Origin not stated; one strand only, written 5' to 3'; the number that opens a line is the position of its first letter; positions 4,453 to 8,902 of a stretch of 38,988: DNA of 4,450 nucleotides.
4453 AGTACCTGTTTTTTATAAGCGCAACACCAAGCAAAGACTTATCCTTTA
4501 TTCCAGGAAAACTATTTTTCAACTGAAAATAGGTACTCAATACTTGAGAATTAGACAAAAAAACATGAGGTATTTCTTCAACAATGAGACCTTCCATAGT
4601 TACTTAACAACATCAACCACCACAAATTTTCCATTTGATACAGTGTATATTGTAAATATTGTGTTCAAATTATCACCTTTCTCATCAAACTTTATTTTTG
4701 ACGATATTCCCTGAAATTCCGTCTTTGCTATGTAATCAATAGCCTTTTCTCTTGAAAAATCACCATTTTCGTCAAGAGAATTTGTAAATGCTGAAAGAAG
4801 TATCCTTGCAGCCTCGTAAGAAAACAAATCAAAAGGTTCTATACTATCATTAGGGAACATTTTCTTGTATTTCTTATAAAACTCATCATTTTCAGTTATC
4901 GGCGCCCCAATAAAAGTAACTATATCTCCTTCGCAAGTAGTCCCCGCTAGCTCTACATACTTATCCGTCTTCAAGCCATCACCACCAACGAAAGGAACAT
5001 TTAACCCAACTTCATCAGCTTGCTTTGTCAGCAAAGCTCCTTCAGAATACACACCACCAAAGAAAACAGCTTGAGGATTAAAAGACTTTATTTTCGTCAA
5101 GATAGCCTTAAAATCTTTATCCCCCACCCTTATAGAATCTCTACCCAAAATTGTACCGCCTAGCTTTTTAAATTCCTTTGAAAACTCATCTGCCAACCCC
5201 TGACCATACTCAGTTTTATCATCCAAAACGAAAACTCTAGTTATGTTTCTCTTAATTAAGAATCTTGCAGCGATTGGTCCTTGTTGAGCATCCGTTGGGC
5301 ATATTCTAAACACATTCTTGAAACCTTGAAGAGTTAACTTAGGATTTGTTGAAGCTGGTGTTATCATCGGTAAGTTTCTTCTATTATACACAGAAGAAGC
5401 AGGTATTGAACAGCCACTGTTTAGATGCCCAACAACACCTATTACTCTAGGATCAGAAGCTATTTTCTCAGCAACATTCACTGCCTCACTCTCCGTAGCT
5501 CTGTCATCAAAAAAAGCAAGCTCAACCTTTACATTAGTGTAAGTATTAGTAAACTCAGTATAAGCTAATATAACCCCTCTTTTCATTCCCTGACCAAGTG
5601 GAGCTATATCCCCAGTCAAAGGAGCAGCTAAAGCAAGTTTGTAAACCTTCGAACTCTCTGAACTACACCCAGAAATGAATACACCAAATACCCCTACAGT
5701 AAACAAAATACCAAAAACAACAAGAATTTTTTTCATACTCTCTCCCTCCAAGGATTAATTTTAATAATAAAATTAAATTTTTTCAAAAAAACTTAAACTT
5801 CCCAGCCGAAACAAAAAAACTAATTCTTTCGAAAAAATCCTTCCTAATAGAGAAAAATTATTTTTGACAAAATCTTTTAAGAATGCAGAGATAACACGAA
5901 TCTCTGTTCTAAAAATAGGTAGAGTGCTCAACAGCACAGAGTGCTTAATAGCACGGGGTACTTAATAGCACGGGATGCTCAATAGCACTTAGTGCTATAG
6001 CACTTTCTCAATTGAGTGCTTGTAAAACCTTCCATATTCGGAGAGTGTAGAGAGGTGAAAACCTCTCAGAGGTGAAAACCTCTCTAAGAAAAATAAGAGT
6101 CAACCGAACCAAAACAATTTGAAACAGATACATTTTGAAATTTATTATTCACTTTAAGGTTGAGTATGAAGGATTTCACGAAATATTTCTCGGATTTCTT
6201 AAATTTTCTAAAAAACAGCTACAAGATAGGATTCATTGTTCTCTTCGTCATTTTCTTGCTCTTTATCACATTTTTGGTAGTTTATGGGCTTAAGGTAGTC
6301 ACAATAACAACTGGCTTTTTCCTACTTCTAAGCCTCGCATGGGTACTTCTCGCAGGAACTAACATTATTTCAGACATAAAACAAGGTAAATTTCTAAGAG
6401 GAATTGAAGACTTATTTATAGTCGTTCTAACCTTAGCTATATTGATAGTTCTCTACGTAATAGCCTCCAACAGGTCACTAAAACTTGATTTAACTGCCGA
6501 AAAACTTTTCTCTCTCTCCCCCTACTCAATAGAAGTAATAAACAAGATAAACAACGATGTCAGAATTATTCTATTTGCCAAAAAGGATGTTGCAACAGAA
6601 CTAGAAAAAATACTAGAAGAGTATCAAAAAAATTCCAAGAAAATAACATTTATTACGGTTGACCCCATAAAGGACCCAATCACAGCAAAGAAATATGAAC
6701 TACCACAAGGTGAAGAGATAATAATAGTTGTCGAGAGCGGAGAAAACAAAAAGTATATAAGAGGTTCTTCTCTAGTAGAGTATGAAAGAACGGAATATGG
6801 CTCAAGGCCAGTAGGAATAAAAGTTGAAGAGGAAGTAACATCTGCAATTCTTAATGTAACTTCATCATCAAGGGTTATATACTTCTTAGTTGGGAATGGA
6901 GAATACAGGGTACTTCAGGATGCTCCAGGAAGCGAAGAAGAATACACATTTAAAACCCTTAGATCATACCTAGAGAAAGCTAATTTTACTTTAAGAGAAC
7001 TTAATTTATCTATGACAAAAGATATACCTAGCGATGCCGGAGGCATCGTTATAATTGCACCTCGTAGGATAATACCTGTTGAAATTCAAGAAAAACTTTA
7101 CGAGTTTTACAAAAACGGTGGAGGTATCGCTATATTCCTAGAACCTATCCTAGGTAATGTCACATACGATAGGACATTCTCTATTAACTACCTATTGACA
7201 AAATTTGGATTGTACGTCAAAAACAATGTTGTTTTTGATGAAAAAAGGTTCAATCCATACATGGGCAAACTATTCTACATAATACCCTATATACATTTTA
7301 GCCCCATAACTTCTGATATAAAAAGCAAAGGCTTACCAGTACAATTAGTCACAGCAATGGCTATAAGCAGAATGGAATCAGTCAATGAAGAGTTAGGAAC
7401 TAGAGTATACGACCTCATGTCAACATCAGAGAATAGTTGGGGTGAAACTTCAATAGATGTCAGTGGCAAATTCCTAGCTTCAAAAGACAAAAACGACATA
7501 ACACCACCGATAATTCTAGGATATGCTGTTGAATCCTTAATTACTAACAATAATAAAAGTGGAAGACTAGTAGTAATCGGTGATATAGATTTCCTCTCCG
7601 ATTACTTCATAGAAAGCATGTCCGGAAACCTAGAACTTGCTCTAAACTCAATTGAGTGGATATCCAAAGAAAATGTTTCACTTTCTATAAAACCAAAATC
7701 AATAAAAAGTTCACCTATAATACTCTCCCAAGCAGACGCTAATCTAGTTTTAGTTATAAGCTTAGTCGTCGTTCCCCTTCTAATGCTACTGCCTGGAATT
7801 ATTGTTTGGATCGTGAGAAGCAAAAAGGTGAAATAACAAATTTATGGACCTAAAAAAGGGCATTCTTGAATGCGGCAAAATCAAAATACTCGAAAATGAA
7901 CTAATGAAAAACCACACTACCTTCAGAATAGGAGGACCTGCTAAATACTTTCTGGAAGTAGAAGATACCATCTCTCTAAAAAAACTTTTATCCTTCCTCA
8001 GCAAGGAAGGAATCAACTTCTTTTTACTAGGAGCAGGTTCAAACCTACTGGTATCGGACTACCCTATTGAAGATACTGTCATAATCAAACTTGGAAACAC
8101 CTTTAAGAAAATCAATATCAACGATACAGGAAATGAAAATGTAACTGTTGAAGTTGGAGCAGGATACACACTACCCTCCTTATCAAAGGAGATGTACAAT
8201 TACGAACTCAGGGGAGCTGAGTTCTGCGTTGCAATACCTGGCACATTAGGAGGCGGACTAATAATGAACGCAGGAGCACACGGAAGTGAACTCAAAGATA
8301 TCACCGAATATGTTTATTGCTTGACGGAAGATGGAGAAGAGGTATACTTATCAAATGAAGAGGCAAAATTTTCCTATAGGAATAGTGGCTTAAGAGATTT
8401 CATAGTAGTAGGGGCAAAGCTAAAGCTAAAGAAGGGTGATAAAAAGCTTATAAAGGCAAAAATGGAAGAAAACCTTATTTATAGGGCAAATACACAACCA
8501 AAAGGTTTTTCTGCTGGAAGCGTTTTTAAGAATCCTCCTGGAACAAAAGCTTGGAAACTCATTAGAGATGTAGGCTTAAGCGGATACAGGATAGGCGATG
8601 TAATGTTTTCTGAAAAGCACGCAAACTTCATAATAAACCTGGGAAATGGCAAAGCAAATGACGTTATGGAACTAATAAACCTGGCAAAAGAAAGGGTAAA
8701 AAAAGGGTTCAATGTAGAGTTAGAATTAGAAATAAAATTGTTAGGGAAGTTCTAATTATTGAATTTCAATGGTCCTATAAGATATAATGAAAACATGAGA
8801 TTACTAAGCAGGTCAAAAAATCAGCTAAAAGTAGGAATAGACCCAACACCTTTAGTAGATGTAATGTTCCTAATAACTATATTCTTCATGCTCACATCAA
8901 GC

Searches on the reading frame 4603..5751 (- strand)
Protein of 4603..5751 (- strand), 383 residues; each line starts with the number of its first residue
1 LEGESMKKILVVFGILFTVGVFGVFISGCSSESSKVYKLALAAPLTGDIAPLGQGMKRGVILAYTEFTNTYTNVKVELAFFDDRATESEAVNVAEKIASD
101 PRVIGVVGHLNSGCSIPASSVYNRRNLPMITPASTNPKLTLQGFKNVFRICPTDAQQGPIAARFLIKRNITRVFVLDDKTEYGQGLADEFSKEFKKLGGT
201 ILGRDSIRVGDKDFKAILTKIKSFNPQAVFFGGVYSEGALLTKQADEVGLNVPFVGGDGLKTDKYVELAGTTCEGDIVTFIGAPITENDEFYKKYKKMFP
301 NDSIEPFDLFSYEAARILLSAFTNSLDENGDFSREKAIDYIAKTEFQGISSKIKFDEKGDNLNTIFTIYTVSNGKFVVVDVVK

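Call 10: search_protein_families(library=pfam, proteins=[window:4603-5751:-])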
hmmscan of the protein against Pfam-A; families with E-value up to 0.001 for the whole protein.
window:4603-5751:- (383 aa): 4 families
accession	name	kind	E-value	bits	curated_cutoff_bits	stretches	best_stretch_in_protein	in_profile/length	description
PF13458.12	Peripla_BP_6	-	1.3e-43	150.4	31.7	1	37-374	2-342/343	Periplasmic binding protein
PF01094.35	ANF_receptor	-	8.4e-25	88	25.4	1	68-372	14-351/353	Receptor family ligand binding region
PF13433.12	Peripla_BP_5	-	4.1e-07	29.9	27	1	45-379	9-345/363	Periplasmic binding protein domain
PF04348.19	LppC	-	0.00035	19.8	28.8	1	34-200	216-376/563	LppC putative lipoprotein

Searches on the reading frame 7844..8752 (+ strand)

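Call 10: search_protein_families(library=pfam, proteins=[window:7844-8752:+])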
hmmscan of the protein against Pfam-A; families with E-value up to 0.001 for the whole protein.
window:7844-8752:+ (303 aa): 2 families
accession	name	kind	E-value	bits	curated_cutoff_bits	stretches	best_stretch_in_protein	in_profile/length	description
PF02873.21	MurB_C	-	2e-31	108.5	27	1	203-299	2-98/99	UDP-N-acetylenolpyruvoylglucosamine reductase, C-terminal domain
PF01565.28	FAD_binding_4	-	2.4e-17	63.4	26.4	1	34-167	2-136/139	FAD binding domain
